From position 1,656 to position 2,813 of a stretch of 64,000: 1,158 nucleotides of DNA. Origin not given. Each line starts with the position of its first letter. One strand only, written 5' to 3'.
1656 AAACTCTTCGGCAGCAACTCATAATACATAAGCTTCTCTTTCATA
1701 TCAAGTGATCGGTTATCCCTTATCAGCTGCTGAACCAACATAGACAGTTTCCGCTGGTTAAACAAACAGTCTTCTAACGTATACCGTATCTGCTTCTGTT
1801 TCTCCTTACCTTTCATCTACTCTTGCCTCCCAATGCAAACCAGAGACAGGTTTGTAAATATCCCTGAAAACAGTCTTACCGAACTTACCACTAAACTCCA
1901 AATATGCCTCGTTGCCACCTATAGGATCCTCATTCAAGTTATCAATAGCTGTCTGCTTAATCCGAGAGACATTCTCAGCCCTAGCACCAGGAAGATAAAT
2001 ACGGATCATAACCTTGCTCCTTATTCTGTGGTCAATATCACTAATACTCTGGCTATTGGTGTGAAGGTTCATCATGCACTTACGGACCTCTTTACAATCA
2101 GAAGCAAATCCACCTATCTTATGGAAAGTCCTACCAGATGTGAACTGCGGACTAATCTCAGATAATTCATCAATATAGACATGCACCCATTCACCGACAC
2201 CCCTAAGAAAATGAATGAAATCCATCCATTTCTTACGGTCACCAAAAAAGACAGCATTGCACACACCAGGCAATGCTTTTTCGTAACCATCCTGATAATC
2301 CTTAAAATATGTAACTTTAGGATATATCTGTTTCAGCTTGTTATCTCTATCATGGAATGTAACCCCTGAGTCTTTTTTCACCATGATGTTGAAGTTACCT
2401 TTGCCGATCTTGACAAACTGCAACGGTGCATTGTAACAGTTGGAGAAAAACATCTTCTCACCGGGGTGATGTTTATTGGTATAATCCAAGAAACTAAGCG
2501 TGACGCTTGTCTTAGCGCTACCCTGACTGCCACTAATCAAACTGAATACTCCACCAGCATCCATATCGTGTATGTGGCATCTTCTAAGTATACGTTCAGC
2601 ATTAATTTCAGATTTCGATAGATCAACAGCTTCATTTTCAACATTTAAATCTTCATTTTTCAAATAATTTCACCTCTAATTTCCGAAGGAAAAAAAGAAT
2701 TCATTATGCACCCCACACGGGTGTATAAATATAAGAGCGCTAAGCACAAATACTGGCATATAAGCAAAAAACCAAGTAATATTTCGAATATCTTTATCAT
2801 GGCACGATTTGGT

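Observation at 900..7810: Integrated mobile element of an unrecognised type (integrase + Rep-like NTPase + second NTPase + ORFans, no capsid genes, no tRNA target)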

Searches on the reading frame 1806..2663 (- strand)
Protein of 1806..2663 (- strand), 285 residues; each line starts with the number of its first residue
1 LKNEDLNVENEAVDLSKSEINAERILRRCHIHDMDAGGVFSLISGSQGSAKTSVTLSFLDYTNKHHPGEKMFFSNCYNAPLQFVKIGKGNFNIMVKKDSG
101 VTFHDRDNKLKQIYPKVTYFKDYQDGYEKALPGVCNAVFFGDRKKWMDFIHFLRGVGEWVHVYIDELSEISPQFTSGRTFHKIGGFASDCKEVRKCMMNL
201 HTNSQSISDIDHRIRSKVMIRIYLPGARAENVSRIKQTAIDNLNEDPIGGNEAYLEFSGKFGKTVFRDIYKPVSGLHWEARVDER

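Call 4: search_protein_families(library=pfam, proteins=[window:1806-2663:-], max_evalue=1)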
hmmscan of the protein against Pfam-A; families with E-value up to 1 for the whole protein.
window:1806-2663:- (285 aa): 1 family
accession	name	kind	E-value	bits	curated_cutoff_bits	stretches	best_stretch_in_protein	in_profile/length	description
PF07088.17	GvpD_P-loop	-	0.14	12.5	24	0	39-67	11-39/189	GvpD gas vesicle protein, P-loop domain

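Call 5: search_protein_families(library=phrogs, proteins=[window:1806-2663:-], max_evalue=0.1)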
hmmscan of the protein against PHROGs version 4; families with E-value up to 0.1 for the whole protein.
window:1806-2663:- (285 aa): 1 family
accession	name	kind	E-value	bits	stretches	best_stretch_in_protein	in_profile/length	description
phrog_22963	-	unknown function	6.3e-14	52.8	1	157-270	185-292/373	-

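Call 11: search_solved_structures(query=window:1806-2663:-, max_evalue=1)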
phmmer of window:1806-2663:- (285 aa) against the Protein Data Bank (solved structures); distinct sequences matched with E-value up to 1: 0.

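Call 32: find_homologous_proteins(query=window:1806-2663:-, max_evalue=0.001)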
Query window:1806-2663:- (285 aa): 151 proteins with E <= 0.001 among 474 candidates; the best 120 are listed.
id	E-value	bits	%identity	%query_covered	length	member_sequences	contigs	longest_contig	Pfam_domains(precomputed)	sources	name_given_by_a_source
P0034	4.0e-179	612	92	100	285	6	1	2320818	-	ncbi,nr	ncbi:MAG: hypothetical protein JSW06_08520 [Thermoplasmatales archaeon]|nr:MAG: hypothetical protein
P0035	5.3e-167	572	85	100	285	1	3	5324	-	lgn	-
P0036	2.5e-142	491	72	99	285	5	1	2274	-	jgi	jgi:hypothetical protein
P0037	4.7e-142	491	72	99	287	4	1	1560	-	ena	-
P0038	7.0e-141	487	74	97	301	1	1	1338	-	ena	-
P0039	2.4e-140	485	72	100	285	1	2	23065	-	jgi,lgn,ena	-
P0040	4.2e-139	481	71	97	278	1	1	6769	-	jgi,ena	-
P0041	1.0e-137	476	70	100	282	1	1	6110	-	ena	-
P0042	1.1e-137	476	71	100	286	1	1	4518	-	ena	-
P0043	1.0e-136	473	73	97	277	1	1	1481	-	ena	-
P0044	3.2e-136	471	71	98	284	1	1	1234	-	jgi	-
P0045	7.9e-136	470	70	96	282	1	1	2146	-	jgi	jgi:hypothetical protein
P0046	1.3e-135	469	70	95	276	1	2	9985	-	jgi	jgi:hypothetical protein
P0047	1.5e-135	469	72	95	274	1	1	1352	-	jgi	jgi:RecA/RadA recombinase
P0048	2.7e-135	468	71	95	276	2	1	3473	-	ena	-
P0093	8.9e-117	408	65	96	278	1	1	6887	-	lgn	-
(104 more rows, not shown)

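Call 33: find_encoding_contigs(protein=P0034, flank=10000, max_places=3)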
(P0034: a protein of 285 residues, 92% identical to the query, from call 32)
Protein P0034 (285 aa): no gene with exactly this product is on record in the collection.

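Call 34: find_encoding_contigs(protein=P0040, flank=10000, max_places=3)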
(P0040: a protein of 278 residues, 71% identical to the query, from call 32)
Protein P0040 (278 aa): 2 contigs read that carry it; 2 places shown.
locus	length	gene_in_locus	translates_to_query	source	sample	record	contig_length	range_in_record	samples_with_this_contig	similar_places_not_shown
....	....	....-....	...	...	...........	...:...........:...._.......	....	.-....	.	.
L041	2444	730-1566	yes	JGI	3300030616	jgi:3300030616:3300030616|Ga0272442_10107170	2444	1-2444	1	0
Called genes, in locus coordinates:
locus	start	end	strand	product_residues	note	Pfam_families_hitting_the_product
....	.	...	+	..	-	?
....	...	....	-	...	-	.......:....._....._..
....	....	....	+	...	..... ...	-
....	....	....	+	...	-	-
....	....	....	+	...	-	-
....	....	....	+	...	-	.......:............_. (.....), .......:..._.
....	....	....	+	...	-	?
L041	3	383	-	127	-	?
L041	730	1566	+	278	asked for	-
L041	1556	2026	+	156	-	-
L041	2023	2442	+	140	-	?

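Call 35: find_encoding_contigs(protein=P0093, flank=10000, max_places=3)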
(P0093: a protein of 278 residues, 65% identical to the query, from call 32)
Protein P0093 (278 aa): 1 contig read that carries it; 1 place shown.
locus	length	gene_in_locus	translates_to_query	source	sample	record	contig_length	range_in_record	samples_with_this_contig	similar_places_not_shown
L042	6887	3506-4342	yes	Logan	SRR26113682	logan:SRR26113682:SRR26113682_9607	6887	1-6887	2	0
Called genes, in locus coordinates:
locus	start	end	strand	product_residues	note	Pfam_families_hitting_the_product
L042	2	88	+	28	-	?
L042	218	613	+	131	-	-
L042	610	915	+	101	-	-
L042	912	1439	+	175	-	-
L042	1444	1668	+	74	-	-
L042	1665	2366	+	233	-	-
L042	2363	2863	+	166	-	-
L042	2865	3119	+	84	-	-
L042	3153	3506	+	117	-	-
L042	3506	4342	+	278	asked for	-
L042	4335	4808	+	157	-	-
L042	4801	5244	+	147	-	-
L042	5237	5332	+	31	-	-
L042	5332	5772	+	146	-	-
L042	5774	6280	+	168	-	PF01478:Peptidase_A24 (weak)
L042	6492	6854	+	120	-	-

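Call 41: search_solved_structures(query=A2, max_evalue=10)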
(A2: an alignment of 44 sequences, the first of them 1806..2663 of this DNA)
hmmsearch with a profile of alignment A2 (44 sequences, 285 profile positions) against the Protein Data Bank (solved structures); distinct sequences matched with E-value up to 10: 13.
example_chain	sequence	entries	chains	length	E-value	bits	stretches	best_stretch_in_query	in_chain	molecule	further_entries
9zzr_D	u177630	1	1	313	0.011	18.1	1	38-66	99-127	DNA repair protein RAD51 homolog 4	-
8faz_D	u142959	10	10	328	0.013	17.9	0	38-66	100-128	DNA repair protein RAD51 homolog 4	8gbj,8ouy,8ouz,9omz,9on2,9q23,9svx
9q25_D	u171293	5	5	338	0.014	17.8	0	38-66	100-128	DNA repair protein RAD51 homolog 4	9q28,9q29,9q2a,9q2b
8zn7_D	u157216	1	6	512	0.028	16.8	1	39-85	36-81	KaiC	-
1q3h_A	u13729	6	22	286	0.12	14.7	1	7-57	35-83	Cystic fibrosis transmembrane conductance regulator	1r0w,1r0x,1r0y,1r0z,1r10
1xf9_A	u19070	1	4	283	0.12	14.7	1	7-57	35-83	Cystic fibrosis transmembrane conductance regulator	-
1xfa_A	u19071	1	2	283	0.12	14.7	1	7-57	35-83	Cystic fibrosis transmembrane conductance regulator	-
3si7_A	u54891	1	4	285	0.12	14.6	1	7-57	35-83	Cystic fibrosis transmembrane conductance regulator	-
2r2a_A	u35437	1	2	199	0.62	12.3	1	41-69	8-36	Uncharacterized protein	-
2orw_A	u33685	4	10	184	1.1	11.5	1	38-67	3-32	Thymidine kinase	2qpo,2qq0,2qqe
6geb_A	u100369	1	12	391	1.4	11.2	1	41-95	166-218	DotB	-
7np7_C1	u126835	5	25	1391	1.4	11.2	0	37-79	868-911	ESX-5 secretion system protein EccC5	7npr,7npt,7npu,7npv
7b9f_C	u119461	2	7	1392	2.1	10.6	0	31-73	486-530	EccC5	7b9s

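Call 47: search_dna_similar(query=window:1806-2663:-, collection=phages, mode=protein, max_evalue=0.01, max_rows=20)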
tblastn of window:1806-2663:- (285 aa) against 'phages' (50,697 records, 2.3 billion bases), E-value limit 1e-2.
Records with a match: 2; places in all: 2; records where one place covers at least 80% of the query: 0.
Best place of each record, by identity: <60% 2.
By first word of the organism name: Pyrococcus 2.
By host as written in the record: Pyrococcus abyssi GE23 1; Pyrococcus abyssi 1.
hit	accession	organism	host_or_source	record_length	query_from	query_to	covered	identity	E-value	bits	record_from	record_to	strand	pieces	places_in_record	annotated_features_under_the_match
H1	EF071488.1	Pyrococcus abyssi virus 1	Pyrococcus abyssi GE23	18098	159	281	43%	27.4%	2e-4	49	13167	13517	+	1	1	conserved hypothetical protein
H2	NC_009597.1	Pyrococcus abyssi virus 1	Pyrococcus abyssi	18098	159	281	43%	27.4%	2e-4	49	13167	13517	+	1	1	hypothetical protein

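Call 50: predict_structure(alignment_id=A2)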
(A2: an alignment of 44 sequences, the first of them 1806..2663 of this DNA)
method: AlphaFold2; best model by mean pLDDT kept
length: 285 residues; sequences in the alignment: 44
mean_pLDDT: 91.4   pTM: 0.88
mean pLDDT of the five models: 91.4, 91.3, 91.3, 90.9, 90.7
residues with pLDDT >= 90: 235; 70-90: 34; 50-70: 4; < 50: 12
segments of 3 or more residues with pLDDT < 50: 1-11
pLDDT, mean of each block of 10 residues (from residue 1): 38 73 93 90 94 96 96 97 92 97 96 97 98 97 96 95 97 92 96 94 95 95 94 90 90 93 94 92 74
secondary structure, 60 per line:
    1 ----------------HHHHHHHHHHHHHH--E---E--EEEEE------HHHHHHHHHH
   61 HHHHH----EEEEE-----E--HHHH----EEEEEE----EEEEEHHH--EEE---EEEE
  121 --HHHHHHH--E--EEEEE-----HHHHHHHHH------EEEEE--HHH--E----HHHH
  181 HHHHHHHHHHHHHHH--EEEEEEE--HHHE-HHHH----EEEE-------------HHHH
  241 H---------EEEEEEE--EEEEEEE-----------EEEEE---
elements in order: H17-30 E40-44 H51-65 E70-74 H83-86 E91-96 E101-105 E111-113 E117-120 H123-129 E135-139 H145-153 E160-164 H177-195 E198-204 H212-215 E220-223 H237-241 E251-257 E260-266 E278-282

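Call 52: fold_search(model_id=the predicted structure, library=pdb)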
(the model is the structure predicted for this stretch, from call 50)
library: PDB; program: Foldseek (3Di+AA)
matches with E <= 10: 1631; with E <= 0.001: 273
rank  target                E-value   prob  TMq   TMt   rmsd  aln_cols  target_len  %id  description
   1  8woc_A                1.6e-07  1.00  0.51  0.42   6.6       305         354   14  Cryo-EM structure of SIR2/HerA complex (released 2024-09-11)
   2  8wld_A                2.5e-07  1.00  0.55  0.35  10.7       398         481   13  Cryo-EM structure of SIR2/HerA antiphage complex (released 2024-09-11)
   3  9x1m_A                2.8e-07  1.00  0.51  0.27  15.2       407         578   12  The cryo-EM structure of HerA-NurA complex with AMPPNP and dsDNA from Thermococcus kodakarensis (released 2026-02-04)
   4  8wiv_A                6.5e-07  1.00  0.54  0.39  10.2       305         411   15  Cryo-EM structure of a bacterial protein (released 2024-09-11)
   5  4kfr_C                1.3e-06  1.00  0.49  0.67   6.9       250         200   12  Structure of the genome packaging NTPase B204 from Sulfolobus turreted icosahedral virus 2 in complex with sulfate (released 2013-05-22)
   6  9x1l_A                1.4e-06  1.00  0.50  0.27  14.0       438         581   12  The cryo-EM structure of HerA-NurA complex with AMPPNP from Thermococcus kodakarensis (released 2026-02-04)
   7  2r2a_A                1.4e-06  1.00  0.37  0.52   7.2       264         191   11  Crystal structure of N-terminal domain of zonular occludens toxin from Neisseria meningitidis (released 2007-09-04)
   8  4kft_B                2.1e-06  1.00  0.45  0.62   6.3       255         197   11  Structure of the genome packaging NTPase B204 from Sulfolobus turreted icosahedral virus 2 in complex with ATP-gammaS (released 2013-05-22)
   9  4kfu_D                3.1e-06  1.00  0.46  0.65   7.4       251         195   10  Structure of the genome packaging NTPase B204 from Sulfolobus turreted icosahedral virus 2 in complex with AMPPCP (released 2013-05-22)
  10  4kfr_A                3.1e-06  1.00  0.46  0.62   7.5       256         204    9  Structure of the genome packaging NTPase B204 from Sulfolobus turreted icosahedral virus 2 in complex with sulfate (released 2013-05-22)
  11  8wiv_D                3.5e-06  1.00  0.54  0.28  11.1       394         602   11  Cryo-EM structure of a bacterial protein (released 2024-09-11)
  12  4d2i_B                3.8e-06  1.00  0.53  0.35  10.4       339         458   13  Crystal structure of the HerA hexameric DNA translocase from Sulfolobus solfataricus bound to AMP-PNP (released 2014-12-03)
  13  4kfu_B                4.0e-06  1.00  0.47  0.65   7.2       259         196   11  Structure of the genome packaging NTPase B204 from Sulfolobus turreted icosahedral virus 2 in complex with AMPPCP (released 2013-05-22)
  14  8wj3_N                4.2e-06  1.00  0.52  0.30  11.7       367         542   12  Cryo-EM structure of a bacterial protein (released 2024-09-11)
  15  2r2a_B                4.2e-06  1.00  0.40  0.55   6.9       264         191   13  Crystal structure of N-terminal domain of zonular occludens toxin from Neisseria meningitidis (released 2007-09-04)
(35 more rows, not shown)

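Call 57: fold_search(model_id=the predicted structure, library=viral)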
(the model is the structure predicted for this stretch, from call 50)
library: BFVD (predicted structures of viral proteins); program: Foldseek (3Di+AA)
matches with E <= 10: 1542; with E <= 0.001: 158
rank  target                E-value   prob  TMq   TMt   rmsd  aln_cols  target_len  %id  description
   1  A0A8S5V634            2.5e-07  1.00  0.40  0.54   9.4       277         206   11  Zonular occludens toxin [Inoviridae sp. ctDDr4]
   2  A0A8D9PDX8            3.1e-07  1.00  0.49  0.47  15.6       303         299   12  NTPase [Corticoviridae sp.]
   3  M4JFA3                4.8e-07  1.00  0.55  0.64   5.6       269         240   12  Putative ATPase [Haloarcula hispanica virus PH1]
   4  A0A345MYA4            1.7e-06  1.00  0.34  0.37  10.9       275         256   11  (no name in the UniProt tables at hand)
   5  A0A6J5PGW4            2.2e-06  1.00  0.44  0.31  13.6       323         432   14  DNA 5'-3' helicase [uncultured Caudovirales phage]
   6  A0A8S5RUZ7            3.5e-06  1.00  0.40  0.22   7.7       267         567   12  DNA TRANSLOCASE FTSK [Siphoviridae sp. ctHip2]
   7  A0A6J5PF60            3.7e-06  1.00  0.45  0.29  14.7       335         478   12  DNA 5'-3' helicase [uncultured Caudovirales phage]
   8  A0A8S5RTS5            4.5e-06  1.00  0.31  0.34  12.1       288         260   14  Zonular occludens toxin [Inoviridae sp. ctS4A1]
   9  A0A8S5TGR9            6.4e-06  1.00  0.33  0.18  13.8       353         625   10  DNA polymerase B Like Replicative Helicase [Myoviridae sp. ctIty1]
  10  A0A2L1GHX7            7.2e-06  1.00  0.42  0.47   7.2       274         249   11  (no name in the UniProt tables at hand)
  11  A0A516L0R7            7.2e-06  1.00  0.43  0.30  13.1       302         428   13  (no name in the UniProt tables at hand)
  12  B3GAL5                9.7e-06  1.00  0.40  0.56   5.1       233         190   12  AMDV2_16 [uncultured virus]
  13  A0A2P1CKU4            1.0e-05  1.00  0.48  0.67   6.3       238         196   11  Structural protein [Pseudoalteromonas phage Cr39582]
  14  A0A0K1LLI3            1.0e-05  1.00  0.36  0.25   9.4       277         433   13  (no name in the UniProt tables at hand)
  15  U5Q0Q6                1.0e-05  1.00  0.40  0.26  14.1       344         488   10  DNA helicase [Bacillus phage Spock]
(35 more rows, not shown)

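Call 75: list_cluster_members(proteins=[window:1806-2663:-, P0034, window:3313-5229:-, window:6548-7798:-])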
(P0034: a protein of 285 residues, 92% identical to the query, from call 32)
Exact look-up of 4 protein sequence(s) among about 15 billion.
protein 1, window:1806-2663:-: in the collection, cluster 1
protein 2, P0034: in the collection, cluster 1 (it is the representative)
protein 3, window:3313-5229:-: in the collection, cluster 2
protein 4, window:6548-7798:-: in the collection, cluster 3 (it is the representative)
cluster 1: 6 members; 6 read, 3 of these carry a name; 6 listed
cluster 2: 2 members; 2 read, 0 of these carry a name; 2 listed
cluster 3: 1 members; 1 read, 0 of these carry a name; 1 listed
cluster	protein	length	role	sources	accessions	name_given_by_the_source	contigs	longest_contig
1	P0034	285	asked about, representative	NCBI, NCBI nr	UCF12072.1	MAG: hypothetical protein JSW06_08520 [Thermoplasmatales archaeon]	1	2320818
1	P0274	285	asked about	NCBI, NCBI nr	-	-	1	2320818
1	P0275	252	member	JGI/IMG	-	hypothetical protein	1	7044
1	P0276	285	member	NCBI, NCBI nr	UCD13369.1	MAG: hypothetical protein JSW60_07375 [Thermoplasmatales archaeon]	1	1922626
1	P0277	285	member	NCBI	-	-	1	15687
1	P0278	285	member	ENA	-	-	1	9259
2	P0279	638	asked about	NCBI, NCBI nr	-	-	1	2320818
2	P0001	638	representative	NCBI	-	-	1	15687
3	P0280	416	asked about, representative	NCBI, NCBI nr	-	-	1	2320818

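Call 76: find_encoding_contigs(protein=P0276, flank=10000, max_places=2)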
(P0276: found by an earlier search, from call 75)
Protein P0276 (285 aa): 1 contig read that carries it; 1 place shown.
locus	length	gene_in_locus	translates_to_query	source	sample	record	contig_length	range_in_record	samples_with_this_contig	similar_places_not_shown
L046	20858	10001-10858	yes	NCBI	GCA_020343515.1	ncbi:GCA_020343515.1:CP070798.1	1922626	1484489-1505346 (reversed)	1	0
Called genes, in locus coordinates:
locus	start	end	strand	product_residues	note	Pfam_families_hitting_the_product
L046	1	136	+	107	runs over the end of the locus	-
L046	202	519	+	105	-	PF01541:GIY-YIG (weak)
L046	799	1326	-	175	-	PF01966:HD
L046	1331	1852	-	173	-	PF01994:Trm56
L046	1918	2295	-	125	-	-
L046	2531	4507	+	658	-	PF01565:FAD_binding_4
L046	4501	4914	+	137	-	PF02036:SCP2 (weak)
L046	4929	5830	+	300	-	PF04443:LuxE (weak)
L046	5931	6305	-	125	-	-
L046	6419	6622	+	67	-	-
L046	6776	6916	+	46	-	-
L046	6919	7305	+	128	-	-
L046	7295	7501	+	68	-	-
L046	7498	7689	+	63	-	-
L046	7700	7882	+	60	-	-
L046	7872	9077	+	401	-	-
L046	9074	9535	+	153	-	-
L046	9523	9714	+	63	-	-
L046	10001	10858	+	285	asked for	-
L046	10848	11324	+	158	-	-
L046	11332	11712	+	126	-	-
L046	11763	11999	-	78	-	-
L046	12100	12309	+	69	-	-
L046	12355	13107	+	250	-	PF08003:Methyltransf_9 (weak), PF01209:Ubie_methyltran, PF02353:CMAS (weak), PF13489:Methyltransf_23, PF08241:Methyltransf_11, PF08242:Methyltransf_12, PF13649:Methyltransf_25, PF13847:Methyltransf_31, +2 more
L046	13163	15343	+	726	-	PF13231:PMT_2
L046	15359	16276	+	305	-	PF01073:3Beta_HSD, PF01370:Epimerase, PF02719:Polysacc_synt_2, PF04321:RmlD_sub_bind, PF07993:NAD_binding_4 (weak), PF13460:NAD_binding_10 (weak), PF16363:GDP_Man_Dehyd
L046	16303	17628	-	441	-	PF20706:GT4-conflict, PF00534:Glycos_transf_1, PF13692:Glyco_trans_1_4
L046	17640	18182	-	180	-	PF01040:UbiA (weak)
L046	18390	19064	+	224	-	PF01902:Diphthami_syn_2_N, PF28410:Diphthami_syn_2_C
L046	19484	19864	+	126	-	-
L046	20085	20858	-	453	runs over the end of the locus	PF08543:Phos_pyr_kin, PF10120:ThiN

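Call 78: search_protein_families(library=pfam, proteins=[L046:7872-9077:+, L046:9074-9535:+, L046:6919-7305:+, L046:5724-6506:-, L046:11763-11999:-, L046:12100-12309:+], max_evalue=0.1)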
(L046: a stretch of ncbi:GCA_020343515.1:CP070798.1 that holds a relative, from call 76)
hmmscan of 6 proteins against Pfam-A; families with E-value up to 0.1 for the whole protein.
L046:7872-9077:+ (401 aa): 1 family
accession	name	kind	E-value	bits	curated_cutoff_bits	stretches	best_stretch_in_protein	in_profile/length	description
PF00005.33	ABC_tran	-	0.035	15.1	25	0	47-70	14-37/137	ABC transporter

L046:9074-9535:+ (153 aa): 0 families

L046:6919-7305:+ (128 aa): 0 families

L046:5724-6506:- (260 aa): 0 families

L046:11763-11999:- (78 aa): 0 families

L046:12100-12309:+ (69 aa): 0 families

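Call 80: search_protein_families(library=padloc, proteins=[window:1806-2663:-], max_evalue=0.1)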
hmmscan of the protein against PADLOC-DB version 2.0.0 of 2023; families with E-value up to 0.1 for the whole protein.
window:1806-2663:- (285 aa): 2 families
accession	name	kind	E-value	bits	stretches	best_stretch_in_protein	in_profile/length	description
PDLC00423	ThsB1|ThsB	-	0.003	15.2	1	146-191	50-94/190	TIR-like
PDLC04140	mad8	-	0.039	11.5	0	32-73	21-62/314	mads_8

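Call 81: search_protein_families(library=ncbifam, proteins=[window:1806-2663:-], max_evalue=0.1)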
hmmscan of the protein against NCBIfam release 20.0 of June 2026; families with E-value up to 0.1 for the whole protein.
window:1806-2663:- (285 aa): 0 families

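Call 83: search_dna_similar(query=window:1806-2663:-, collection=plasmids, mode=protein, max_evalue=0.01, max_rows=20)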
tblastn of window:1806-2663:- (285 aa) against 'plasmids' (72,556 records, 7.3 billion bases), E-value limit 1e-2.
Records with a match: 3; places in all: 3; records where one place covers at least 80% of the query: 0.
Best place of each record, by identity: <60% 3.
By first word of the organism name: Thermococcus 2; Pyrococcus 1.
By predicted mobility (MOB-suite, as given by PLSDB): non-mobilizable 3.
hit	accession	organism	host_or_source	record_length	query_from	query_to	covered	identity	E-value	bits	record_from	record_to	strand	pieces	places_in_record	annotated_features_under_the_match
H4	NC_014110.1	Pyrococcus sp. 12/1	-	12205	21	235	75%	23.8%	5e-6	55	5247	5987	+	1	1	p12-10p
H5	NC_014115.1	Thermococcus nautili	-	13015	159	267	38%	30.0%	2e-3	47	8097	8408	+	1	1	ATP-binding cassette domain-containing protein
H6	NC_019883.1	Thermococcus sp. IRI48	-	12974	159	262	36%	28.8%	4e-3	46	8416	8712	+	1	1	ATP-binding cassette domain-containing protein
